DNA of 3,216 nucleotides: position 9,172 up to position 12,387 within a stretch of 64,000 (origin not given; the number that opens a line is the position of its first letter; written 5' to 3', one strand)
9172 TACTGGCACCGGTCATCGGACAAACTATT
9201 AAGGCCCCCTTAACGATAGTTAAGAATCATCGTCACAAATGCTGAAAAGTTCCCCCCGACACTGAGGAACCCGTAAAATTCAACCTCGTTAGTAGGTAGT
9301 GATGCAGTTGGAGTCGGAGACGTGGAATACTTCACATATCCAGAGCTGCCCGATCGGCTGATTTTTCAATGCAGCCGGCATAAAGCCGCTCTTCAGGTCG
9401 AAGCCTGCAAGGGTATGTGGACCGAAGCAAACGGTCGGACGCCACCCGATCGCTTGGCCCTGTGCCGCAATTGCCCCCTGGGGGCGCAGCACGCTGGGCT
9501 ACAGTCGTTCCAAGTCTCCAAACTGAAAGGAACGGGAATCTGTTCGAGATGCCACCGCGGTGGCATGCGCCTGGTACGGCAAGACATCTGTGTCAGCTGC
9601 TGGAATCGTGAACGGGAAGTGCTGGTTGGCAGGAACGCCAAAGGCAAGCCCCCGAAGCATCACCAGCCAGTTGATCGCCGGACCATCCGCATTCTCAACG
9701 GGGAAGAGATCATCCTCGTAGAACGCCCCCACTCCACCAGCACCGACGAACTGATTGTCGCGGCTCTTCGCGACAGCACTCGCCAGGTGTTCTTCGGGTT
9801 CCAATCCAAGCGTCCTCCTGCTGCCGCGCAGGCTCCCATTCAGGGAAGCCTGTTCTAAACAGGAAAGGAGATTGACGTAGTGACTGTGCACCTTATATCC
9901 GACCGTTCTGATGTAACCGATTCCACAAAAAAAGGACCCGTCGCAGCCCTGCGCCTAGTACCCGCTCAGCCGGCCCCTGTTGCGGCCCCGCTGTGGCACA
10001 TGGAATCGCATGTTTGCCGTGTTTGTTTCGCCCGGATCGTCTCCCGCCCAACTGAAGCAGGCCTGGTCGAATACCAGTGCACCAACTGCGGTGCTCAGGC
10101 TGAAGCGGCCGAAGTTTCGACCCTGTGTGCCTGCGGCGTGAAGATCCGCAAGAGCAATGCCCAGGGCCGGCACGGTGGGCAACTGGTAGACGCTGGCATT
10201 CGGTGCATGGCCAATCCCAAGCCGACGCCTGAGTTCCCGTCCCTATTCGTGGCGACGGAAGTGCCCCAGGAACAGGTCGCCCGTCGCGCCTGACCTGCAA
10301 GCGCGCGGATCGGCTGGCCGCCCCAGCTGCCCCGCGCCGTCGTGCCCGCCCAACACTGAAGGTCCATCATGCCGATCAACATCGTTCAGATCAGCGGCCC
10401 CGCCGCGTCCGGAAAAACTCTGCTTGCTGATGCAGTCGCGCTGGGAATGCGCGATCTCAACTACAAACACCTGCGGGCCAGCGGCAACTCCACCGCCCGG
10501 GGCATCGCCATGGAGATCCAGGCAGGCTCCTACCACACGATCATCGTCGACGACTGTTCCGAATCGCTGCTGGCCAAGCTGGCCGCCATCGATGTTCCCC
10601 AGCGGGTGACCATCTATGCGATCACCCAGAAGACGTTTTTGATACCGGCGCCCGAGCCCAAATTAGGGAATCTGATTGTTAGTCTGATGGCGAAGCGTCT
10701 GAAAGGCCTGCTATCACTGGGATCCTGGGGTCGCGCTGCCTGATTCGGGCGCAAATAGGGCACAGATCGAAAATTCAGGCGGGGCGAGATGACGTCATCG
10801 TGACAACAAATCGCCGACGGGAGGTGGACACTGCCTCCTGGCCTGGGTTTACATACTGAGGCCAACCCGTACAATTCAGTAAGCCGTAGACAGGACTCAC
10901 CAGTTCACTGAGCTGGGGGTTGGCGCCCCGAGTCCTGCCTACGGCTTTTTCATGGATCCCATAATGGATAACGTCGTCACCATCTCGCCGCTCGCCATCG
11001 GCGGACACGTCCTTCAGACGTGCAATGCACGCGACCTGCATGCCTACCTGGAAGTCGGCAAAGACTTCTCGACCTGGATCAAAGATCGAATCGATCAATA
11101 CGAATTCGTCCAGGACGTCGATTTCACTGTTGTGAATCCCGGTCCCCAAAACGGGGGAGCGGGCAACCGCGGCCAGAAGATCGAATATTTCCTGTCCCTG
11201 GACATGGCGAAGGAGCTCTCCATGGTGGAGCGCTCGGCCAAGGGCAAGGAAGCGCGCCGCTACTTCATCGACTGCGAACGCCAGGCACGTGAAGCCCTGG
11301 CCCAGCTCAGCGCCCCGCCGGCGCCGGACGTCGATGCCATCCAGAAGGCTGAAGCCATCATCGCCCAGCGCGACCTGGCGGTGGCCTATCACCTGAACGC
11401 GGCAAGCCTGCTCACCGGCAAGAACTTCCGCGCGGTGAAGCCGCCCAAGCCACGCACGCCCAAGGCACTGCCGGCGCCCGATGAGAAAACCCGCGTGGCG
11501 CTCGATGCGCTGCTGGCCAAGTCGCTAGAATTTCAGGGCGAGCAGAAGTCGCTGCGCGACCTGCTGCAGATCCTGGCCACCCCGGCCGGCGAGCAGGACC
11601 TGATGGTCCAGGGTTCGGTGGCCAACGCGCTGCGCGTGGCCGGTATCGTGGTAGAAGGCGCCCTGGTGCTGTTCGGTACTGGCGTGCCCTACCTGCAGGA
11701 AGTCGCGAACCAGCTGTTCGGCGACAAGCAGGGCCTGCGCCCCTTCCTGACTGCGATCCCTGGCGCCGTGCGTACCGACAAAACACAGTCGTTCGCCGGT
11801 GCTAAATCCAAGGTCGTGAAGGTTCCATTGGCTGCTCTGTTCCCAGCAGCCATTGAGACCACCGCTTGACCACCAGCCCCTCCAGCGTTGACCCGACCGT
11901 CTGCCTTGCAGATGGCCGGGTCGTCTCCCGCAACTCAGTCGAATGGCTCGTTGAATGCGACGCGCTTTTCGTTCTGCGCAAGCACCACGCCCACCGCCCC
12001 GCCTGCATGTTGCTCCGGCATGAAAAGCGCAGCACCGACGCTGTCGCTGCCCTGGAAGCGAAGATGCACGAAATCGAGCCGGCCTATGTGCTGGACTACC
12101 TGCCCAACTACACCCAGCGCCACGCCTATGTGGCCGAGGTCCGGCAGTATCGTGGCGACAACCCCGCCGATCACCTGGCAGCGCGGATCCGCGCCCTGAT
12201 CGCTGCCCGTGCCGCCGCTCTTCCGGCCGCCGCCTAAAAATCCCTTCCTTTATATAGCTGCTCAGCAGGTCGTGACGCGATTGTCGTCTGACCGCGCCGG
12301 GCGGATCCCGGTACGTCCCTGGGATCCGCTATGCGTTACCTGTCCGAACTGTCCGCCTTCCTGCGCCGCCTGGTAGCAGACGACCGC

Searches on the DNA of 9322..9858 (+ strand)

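Call 77: search_dna_similar(query=L061:5000-9000:+, collection=phages, mode=near, max_rows=25)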
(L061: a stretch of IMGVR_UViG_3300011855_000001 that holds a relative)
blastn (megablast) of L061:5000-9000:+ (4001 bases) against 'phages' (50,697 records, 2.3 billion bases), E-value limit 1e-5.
Records with a match: 2; places in all: 2; records where one place covers at least 80% of the query: 1.
Best place of each record, by identity: 90-95% 1; 80-90% 1.
By first word of the organism name: Escherichia 1; Enterobacter 1.
By host as written in the record: Escherichia coli 1; Enterobacter sp. 1.
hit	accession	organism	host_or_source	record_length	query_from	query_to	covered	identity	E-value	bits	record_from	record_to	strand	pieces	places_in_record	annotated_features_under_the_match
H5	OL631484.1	Escherichia phage ECML-606-1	Escherichia coli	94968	1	3927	98%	89.6%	0e+0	4963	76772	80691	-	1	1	hypothetical protein (x7)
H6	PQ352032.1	Enterobacter phage phiT5282EW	Enterobacter sp.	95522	1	3944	75%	90.8%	0e+0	4017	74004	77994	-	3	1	hypothetical protein (x7)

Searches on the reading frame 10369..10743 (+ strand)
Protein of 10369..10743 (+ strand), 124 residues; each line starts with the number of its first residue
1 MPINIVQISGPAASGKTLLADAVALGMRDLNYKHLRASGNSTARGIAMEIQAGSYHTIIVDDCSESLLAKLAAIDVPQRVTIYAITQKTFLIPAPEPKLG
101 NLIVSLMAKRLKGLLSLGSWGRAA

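Call 19: search_protein_families(library=pfam, proteins=[window:10369-10743:+], max_evalue=0.01)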
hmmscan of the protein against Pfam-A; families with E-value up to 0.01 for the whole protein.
window:10369-10743:+ (124 aa): 1 family
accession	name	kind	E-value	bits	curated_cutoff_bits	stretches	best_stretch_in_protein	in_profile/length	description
PF20720.3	nSTAND3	-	0.00054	20.1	27.2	1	4-63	18-74/155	Novel STAND NTPase 3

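Call 20: search_protein_families(library=phrogs, proteins=[window:10369-10743:+], max_evalue=0.001)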
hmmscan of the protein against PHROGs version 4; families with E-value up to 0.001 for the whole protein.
window:10369-10743:+ (124 aa): 0 families

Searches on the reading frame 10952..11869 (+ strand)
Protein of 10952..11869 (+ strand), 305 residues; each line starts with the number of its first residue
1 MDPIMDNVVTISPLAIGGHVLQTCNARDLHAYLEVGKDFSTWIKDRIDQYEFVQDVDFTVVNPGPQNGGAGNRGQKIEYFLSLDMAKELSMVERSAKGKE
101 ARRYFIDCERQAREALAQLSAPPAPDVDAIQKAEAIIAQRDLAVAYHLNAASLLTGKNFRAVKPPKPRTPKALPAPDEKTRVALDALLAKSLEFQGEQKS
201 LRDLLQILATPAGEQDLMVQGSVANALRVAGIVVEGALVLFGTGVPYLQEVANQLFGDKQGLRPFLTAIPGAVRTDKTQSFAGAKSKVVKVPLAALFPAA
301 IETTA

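Call 19: search_protein_families(library=pfam, proteins=[window:10952-11869:+], max_evalue=0.01)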
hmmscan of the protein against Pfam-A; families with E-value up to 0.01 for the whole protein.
window:10952-11869:+ (305 aa): 1 family
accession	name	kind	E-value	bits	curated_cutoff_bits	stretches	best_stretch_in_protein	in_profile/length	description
PF08346.17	AntA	-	5.3e-25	88.2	27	1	25-95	2-68/68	AntA/AntB antirepressor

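Call 20: search_protein_families(library=phrogs, proteins=[window:10952-11869:+], max_evalue=0.001)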
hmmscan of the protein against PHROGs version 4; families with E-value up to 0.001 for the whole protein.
window:10952-11869:+ (305 aa): 6 families
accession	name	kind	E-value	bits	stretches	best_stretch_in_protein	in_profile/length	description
phrog_5817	-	transcription regulation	1.4e-44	153.6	1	9-145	12-147/210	anti-repressor Ant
phrog_377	-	transcription regulation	3.5e-30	106.5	1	11-126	8-113/213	anti-repressor Ant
phrog_14211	-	transcription regulation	2.1e-24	87.4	2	73-114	91-133/234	anti-repressor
phrog_63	-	transcription regulation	4.3e-19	70.1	1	22-133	131-241/431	anti-repressor Ant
phrog_6904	-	unknown function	4.4e-19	69.6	1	21-94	18-91/95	-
phrog_373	-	transcription regulation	5e-14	53.4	1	25-119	101-195/373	anti-repressor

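Call 49: search_solved_structures(query=window:10952-11869:+, max_evalue=1)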
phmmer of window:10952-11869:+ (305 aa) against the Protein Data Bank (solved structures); distinct sequences matched with E-value up to 1: 1.
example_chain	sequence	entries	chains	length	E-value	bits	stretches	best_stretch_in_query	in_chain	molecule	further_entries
9wlv_AAA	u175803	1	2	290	0.13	14.6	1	222-297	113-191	Pimeloyl-ACP methyl ester carboxylesterase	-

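Call 96: find_related_loci(query=A4, collection=viral_contigs, flank=10000)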
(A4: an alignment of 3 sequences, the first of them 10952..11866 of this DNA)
Query A4 (305 aa) in viral_contigs; peptide patterns used: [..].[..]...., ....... (x = any residue, [..] = any of these).
599 stretches matched a pattern (row limit reached: there are more); 519 encode a relative of the query (tblastn E <= 1e-3); the best 80 are kept; 78 distinct loci.
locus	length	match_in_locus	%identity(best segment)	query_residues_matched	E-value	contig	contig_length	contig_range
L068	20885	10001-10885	54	4-302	3e-103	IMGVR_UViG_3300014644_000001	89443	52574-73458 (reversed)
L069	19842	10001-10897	52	4-304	8e-98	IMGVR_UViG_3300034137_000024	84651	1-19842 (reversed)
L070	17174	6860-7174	65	8-112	7e-44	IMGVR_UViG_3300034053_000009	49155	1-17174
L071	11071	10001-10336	58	5-124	2e-39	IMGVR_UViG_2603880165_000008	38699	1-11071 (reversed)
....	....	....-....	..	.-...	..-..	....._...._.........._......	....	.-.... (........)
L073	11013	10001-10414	51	5-151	5e-39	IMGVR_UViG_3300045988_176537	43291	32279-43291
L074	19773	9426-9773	56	2-116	5e-38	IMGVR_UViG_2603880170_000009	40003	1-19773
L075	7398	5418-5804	50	16-154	1e-37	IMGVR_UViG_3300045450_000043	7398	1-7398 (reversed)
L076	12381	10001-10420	50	5-151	3e-37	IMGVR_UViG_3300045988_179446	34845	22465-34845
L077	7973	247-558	59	5-113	3e-37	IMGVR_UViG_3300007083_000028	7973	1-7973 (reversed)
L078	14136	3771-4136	49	4-127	4e-37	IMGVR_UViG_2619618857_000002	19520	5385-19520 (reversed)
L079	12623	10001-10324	55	2-111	3e-36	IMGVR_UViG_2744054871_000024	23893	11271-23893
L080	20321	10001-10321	55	5-113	7e-36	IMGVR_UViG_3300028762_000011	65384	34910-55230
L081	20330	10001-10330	56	10-116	7e-36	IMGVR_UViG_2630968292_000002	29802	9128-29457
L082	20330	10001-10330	55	2-113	4e-35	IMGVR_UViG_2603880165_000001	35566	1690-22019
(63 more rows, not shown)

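Call 106: find_homologous_proteins(query=window:10952-11866:+, max_evalue=1e-10)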
Query window:10952-11866:+ (305 aa): 1570 proteins with E <= 1e-10 among 8000 candidates; the best 120 are listed.
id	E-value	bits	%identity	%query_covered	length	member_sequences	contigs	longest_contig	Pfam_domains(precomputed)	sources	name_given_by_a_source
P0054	2.9e-190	648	99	99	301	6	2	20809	PF08346.18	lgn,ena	-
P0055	6.4e-96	339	54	98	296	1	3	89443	PF08346.18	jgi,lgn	-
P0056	1.3e-94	335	52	99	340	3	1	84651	PF08346.18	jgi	jgi:phage anti-repressor protein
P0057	1.8e-80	288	48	96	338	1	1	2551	PF08346.18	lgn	-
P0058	9.7e-45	171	51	42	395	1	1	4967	PF08346.18,PF03374.20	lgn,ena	-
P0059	1.4e-40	157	50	50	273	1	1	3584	PF08346.18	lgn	-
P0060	8.6e-40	155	49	57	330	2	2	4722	PF08346.18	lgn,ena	-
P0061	1.8e-39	154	59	37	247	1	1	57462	PF08346.18,PF03374.20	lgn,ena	-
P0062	2.7e-39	153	57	43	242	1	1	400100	PF08346.18,PF03374.20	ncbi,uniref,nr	ncbi:antA/AntB antirepressor family protein [Microvirga zambiensis]|uniref:antA/AntB antirepressor f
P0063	3.1e-39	153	60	39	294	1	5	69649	PF08346.18,PF03374.20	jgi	jgi:anti-repressor protein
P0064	6.7e-39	152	62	37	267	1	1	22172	PF08346.18,PF03374.20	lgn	-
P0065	7.3e-39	152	47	52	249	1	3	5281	PF08346.18,PF03374.20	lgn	-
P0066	7.4e-39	152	63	37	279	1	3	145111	PF08346.18,PF03374.20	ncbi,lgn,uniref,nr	ncbi:antA/AntB antirepressor family protein [Rugamonas sp.]|uniref:antA/AntB antirepressor family pr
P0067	8.4e-39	152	64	39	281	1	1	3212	PF08346.18,PF03374.20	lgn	-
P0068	8.6e-39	151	60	41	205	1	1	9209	PF08346.18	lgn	-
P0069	9.6e-39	151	58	39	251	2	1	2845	PF08346.18,PF03374.20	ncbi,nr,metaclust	ncbi:hypothetical protein VI06_21345 [Aquitalea magnusonii]|nr:hypothetical protein VI06_21345 [Aqui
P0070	1.0e-38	151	52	45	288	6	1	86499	PF08346.18,PF03374.20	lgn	-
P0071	3.3e-38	150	58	39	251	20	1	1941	PF08346.18,PF03374.20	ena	-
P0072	3.6e-38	149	49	57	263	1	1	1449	PF08346.18,PF03374.20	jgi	-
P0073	3.9e-38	149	62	33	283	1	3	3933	PF08346.18,PF03374.20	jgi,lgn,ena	-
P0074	5.2e-38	149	59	39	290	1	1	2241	PF08346.18,PF03374.20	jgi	jgi:anti-repressor protein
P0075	5.7e-38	149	60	39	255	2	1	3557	PF08346.18,PF03374.20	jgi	-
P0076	6.6e-38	149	61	37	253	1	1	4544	PF08346.18,PF03374.20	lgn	-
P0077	7.0e-38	149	58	39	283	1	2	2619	PF08346.18,PF03374.20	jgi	-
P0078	7.2e-38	148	61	36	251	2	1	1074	PF08346.18,PF03374.20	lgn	-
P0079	8.5e-38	148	58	39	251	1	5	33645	PF08346.18,PF03374.20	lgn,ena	-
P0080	8.5e-38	148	58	39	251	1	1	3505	PF08346.18,PF03374.20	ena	-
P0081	9.3e-38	148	60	39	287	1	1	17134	PF08346.18,PF03374.20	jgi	-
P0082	1.0e-37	148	46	51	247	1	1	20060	PF08346.18,PF03374.20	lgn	-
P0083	1.2e-37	148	62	36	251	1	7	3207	PF08346.18,PF03374.20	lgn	-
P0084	1.3e-37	148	58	39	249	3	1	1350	PF08346.18,PF03374.20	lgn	-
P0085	1.3e-37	148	52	44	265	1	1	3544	PF08346.18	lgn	-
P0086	1.6e-37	147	62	36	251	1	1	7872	PF08346.18,PF03374.20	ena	-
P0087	2.0e-37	147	57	37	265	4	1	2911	PF08346.18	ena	-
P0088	2.3e-37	147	58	39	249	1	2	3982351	PF08346.18,PF03374.20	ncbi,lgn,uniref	ncbi:phage antirepressor KilAC domain-containing protein [Cupriavidus necator]|uniref:phage antirepr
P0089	4.8e-37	146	57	39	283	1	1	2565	PF08346.18,PF03374.20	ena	-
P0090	7.1e-37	145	55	40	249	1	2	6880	PF08346.18,PF03374.20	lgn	-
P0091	9.5e-37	145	57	38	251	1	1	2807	PF08346.18,PF03374.20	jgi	jgi:anti-repressor protein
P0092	1.1e-36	145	62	34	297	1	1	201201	PF08346.18,PF03374.20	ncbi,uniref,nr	ncbi:hypothetical protein GJ698_14950 [Pseudoduganella sp. FT26W]|uniref:Phage antirepressor Ant n=1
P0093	1.2e-36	144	62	35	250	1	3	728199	PF08346.18,PF03374.20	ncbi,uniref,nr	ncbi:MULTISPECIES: antA/AntB antirepressor family protein [Halomonas]|uniref:antA/AntB antirepressor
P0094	1.4e-36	144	56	41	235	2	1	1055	PF08346.18,PF03374.20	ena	-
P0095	1.4e-36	144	59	44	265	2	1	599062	PF08346.18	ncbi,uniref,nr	ncbi:antirepressor [Brucella anthropi]|uniref:antA/AntB antirepressor family protein n=1 Tax=Brucell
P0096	1.7e-36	144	58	38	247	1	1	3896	PF08346.18,PF03374.20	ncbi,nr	ncbi:MAG: phage antirepressor KilAC domain-containing protein [Rhodocyclaceae bacterium]|nr:phage an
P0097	1.8e-36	144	63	37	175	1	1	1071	PF08346.18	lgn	-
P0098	1.9e-36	144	65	35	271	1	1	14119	PF08346.18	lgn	-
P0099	4.2e-36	143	73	30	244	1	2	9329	PF08346.18,PF03374.20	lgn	-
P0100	6.6e-36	142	64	34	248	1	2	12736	PF08346.18,PF03374.20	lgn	-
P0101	7.0e-36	142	57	37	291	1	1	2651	PF08346.18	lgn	-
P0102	8.5e-36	142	61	35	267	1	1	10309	PF08346.18,PF03374.20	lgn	-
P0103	9.2e-36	142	55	39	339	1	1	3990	PF08346.18,PF03374.20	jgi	-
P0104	9.5e-36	142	61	36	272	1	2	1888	PF08346.18,PF03374.20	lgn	-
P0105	1.3e-35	141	63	35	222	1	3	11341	PF08346.18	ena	-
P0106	2.6e-35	140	61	39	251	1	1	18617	PF08346.18,PF03374.20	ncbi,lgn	-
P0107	3.0e-35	140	46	47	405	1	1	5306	PF08346.18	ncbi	ncbi:MAG: antA/AntB antirepressor family protein [Acidithiobacillus sp.]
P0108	5.5e-35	139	53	46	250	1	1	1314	PF08346.18,PF03374.20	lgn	-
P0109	6.2e-35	139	50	46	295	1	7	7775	PF08346.18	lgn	-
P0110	7.0e-35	139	57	40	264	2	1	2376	PF08346.18,PF03374.20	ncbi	-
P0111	7.6e-35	139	63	32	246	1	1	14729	PF08346.18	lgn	-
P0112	1.4e-34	138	58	39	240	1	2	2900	PF08346.18,PF03374.20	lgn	-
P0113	2.2e-34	137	58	35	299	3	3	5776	PF08346.18,PF03374.20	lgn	-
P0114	2.4e-34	137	62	34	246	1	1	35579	PF08346.18,PF03374.20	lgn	-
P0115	3.8e-34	136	57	40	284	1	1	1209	PF08346.18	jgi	-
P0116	4.4e-34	136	68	33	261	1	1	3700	PF08346.18,PF03374.20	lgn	-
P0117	4.6e-34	136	59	36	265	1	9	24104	PF08346.18,PF03374.20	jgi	jgi:anti-repressor protein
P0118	4.9e-34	136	63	35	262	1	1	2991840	PF08346.18,PF03374.20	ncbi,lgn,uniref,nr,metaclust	ncbi:phage antirepressor KilAC domain-containing protein [Candidatus Symbiobacter mobilis]|uniref:Ph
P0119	5.7e-34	136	60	36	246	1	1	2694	PF08346.18,PF03374.20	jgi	-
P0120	5.9e-34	136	54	44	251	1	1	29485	PF08346.18,PF03374.20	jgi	-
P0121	6.1e-34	136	57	43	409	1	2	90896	PF08346.18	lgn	-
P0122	6.8e-34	135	51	46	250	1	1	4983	PF08346.18,PF03374.20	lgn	-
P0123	8.1e-34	135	60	39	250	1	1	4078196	PF08346.18,PF03374.20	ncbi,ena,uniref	ncbi:antA/AntB antirepressor family protein [Tranquillimonas rosea]|uniref:antA/AntB antirepressor f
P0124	8.5e-34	135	51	48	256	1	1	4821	PF08346.18,PF03374.20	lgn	-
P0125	1.0e-33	135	51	48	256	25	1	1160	PF08346.18,PF03374.20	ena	-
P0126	1.2e-33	135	59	33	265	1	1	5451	PF08346.18,PF03374.20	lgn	-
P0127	1.4e-33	134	51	48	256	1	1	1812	PF08346.18,PF03374.20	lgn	-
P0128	1.8e-33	134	60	35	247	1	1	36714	PF08346.18,PF03374.20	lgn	-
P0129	2.0e-33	134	51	48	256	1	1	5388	PF08346.18,PF03374.20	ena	-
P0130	2.0e-33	134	67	30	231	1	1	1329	PF08346.18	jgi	jgi:phage anti-repressor protein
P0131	2.1e-33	134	51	48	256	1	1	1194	PF08346.18,PF03374.20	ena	-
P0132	3.3e-33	133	50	44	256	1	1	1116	PF08346.18,PF03374.20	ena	-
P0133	3.6e-33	133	62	36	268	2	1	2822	PF08346.18,PF03374.20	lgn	-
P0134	4.5e-33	133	61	36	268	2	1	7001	PF08346.18,PF03374.20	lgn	-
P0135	5.0e-33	133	54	45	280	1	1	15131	PF08346.18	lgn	-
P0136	6.2e-33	132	50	48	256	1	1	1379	PF08346.18,PF03374.20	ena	-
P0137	7.1e-33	132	57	39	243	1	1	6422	PF08346.18,PF03374.20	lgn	-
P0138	7.6e-33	132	47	57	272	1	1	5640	PF08346.18,PF03374.20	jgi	-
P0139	7.8e-33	132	57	36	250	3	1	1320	PF08346.18,PF03374.20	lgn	-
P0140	8.1e-33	132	64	32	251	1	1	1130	PF08346.18,PF03374.20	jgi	jgi:phage anti-repressor protein/phage antirepressor YoqD-like protein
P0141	8.1e-33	132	52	43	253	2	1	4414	PF08346.18,PF03374.20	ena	-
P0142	8.7e-33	132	53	40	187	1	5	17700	PF08346.18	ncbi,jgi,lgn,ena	jgi:anti-repressor protein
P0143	1.2e-32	131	57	36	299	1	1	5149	PF08346.18,PF03374.20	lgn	-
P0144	1.2e-32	131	59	37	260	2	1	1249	PF08346.18,PF03374.20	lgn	-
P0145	1.4e-32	131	60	35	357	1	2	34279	PF08346.18,PF03374.20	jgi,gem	-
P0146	1.5e-32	131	58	35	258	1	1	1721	PF08346.18,PF03374.20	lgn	-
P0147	1.7e-32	131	59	35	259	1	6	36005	PF08346.18,PF03374.20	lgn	-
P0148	1.9e-32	131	58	35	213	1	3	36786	PF08346.18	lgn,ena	-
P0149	1.9e-32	131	53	42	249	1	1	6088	PF08346.18,PF03374.20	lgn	-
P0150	2.5e-32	130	41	52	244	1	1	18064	PF08346.18,PF03374.20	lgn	-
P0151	2.5e-32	130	58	36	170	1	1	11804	PF08346.18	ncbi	ncbi:MAG: antA/AntB antirepressor family protein [Candidatus Arsenophonus phytopathogenicus]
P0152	2.9e-32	130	57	38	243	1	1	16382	PF08346.18,PF03374.20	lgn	-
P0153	3.1e-32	130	61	33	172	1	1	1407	PF07486.18,PF08346.18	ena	-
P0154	3.3e-32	130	54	44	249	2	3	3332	PF08346.18,PF03374.20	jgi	jgi:anti-repressor protein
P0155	3.3e-32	130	54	39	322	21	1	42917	PF08346.18,PF03374.20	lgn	-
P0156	4.0e-32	130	51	41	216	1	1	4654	PF08346.18,PF03374.20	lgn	-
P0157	4.1e-32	130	55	40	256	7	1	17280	PF08346.18,PF03374.20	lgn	-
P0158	4.3e-32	129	57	35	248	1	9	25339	PF08346.18,PF03374.20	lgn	-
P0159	4.8e-32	129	55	36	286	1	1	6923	PF08346.18,PF03374.20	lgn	-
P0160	4.9e-32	129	58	38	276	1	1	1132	PF08346.18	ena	-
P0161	5.0e-32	129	57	36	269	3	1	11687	PF08346.18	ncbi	ncbi:MAG: antA/AntB antirepressor family protein [Candidatus Arsenophonus phytopathogenicus]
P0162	5.3e-32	129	54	39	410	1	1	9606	PF08346.18,PF03374.20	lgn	-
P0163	7.4e-32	129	57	39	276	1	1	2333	PF08346.18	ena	-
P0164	8.2e-32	129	56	38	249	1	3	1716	PF08346.18,PF03374.20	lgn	-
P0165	8.5e-32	129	49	48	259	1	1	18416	PF08346.18,PF03374.20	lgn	-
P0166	1.3e-31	128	57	40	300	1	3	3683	PF08346.18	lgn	-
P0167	1.3e-31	128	56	38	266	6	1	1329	PF08346.18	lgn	-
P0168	1.4e-31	128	60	35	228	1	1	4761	PF08346.18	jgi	-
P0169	1.4e-31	128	56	39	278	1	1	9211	PF08346.18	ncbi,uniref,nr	ncbi:antA/AntB antirepressor family protein [Achromobacter insuavis]|uniref:antA/AntB antirepressor 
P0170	1.5e-31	128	57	39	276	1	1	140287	PF08346.18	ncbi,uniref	ncbi:antA/AntB antirepressor family protein [Achromobacter spanius]|uniref:antA/AntB antirepressor f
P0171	1.6e-31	128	52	42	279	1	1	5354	PF08346.18,PF03374.20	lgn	-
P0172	1.7e-31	128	57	38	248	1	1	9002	PF08346.18,PF03374.20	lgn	-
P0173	1.8e-31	127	55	39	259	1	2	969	PF08346.18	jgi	-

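Call 118: predict_structure(alignment_id=A5)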
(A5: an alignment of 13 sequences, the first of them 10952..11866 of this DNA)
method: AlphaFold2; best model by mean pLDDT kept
length: 305 residues; sequences in the alignment: 13
mean_pLDDT: 79.1   pTM: 0.43
mean pLDDT of the five models: 79.1, 77.4, 76.1, 75.7, 74.2
residues with pLDDT >= 90: 75; 70-90: 167; 50-70: 37; < 50: 26
segments of 3 or more residues with pLDDT < 50: 1-6, 68-73, 164-169, 300-305
pLDDT, mean of each block of 10 residues (from residue 1): 52 84 89 85 87 89 56 67 90 83 88 69 69 81 79 72 49 72 90 90 87 68 91 88 93 92 89 83 87 75 33
secondary structure, 60 per line:
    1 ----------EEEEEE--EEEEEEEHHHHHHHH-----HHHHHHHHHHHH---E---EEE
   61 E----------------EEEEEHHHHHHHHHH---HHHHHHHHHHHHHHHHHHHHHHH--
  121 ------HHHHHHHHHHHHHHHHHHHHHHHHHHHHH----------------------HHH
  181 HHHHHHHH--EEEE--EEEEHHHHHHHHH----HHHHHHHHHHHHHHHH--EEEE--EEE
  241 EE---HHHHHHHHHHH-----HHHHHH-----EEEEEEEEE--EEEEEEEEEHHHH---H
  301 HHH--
elements in order: E11-16 E19-25 H26-33 H39-50 E58-61 E78-82 H83-92 H96-118 H127-155 H178-188 E191-194 E197-200 H201-209 H214-229 E232-235 E238-242 H246-256 H262-267 E273-281 E284-292 H293-296 H300-303

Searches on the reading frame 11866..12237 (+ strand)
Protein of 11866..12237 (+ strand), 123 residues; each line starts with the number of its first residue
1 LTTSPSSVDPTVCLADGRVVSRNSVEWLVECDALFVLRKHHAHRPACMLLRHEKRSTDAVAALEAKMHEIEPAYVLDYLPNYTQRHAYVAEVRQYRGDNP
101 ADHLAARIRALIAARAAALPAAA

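Call 19: search_protein_families(library=pfam, proteins=[window:11866-12237:+], max_evalue=0.01)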
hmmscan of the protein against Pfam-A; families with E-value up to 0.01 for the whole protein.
window:11866-12237:+ (123 aa): 1 family
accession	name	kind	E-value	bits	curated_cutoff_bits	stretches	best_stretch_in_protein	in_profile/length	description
PF24751.1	DUF7696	-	9.2e-11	42.1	27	2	69-115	11-55/55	Family of unknown function (DUF7696)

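Call 20: search_protein_families(library=phrogs, proteins=[window:11866-12237:+], max_evalue=0.001)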
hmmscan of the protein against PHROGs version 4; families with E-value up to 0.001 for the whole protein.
window:11866-12237:+ (123 aa): 1 family
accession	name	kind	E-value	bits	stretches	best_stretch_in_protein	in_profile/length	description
phrog_11642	-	unknown function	6.3e-12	46.3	1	10-70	9-70/76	-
